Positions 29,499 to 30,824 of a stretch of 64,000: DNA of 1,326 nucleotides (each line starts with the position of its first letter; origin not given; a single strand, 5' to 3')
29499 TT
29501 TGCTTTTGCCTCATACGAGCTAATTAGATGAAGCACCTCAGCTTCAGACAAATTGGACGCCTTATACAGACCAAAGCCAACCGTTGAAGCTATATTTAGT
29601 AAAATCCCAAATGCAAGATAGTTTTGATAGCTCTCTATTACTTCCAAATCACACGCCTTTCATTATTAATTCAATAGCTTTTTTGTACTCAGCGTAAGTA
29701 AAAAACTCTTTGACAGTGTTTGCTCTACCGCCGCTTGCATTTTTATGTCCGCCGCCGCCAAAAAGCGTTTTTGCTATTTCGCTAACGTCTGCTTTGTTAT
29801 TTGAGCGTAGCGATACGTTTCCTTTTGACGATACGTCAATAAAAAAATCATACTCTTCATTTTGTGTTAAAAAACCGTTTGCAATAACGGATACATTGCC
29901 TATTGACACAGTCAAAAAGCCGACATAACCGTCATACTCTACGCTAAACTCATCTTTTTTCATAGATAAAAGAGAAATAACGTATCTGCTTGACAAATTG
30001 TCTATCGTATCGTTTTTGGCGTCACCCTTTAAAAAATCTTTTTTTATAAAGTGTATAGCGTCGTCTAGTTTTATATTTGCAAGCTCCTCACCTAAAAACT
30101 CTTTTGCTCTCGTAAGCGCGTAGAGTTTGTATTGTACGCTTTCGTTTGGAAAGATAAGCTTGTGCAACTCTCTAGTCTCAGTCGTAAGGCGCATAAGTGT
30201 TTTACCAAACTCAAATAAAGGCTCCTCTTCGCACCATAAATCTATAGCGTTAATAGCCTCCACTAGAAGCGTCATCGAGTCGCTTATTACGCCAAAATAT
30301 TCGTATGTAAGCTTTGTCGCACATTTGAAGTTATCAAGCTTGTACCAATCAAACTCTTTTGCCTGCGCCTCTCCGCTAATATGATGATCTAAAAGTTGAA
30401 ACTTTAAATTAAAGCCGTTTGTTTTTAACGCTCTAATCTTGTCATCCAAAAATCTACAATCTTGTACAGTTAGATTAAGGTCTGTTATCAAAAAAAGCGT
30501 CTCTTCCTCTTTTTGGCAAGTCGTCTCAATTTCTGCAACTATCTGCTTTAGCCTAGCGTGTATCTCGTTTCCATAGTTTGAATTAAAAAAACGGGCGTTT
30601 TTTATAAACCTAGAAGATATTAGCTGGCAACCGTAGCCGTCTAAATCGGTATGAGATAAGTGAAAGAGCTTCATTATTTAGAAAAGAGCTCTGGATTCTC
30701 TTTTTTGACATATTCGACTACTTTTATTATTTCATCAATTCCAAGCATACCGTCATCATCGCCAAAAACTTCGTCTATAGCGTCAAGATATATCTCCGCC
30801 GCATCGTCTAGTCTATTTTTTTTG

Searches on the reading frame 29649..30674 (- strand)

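Call 17: search_protein_families(library=pfam, proteins=[window:29649-30674:-])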
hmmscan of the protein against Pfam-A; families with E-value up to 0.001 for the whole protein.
window:29649-30674:- (341 aa): 1 family
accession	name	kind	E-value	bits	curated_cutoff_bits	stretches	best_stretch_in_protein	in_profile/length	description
PF02272.25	DHHA1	-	3.8e-06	27.7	25.9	1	278-319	36-84/102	DHHA1 domain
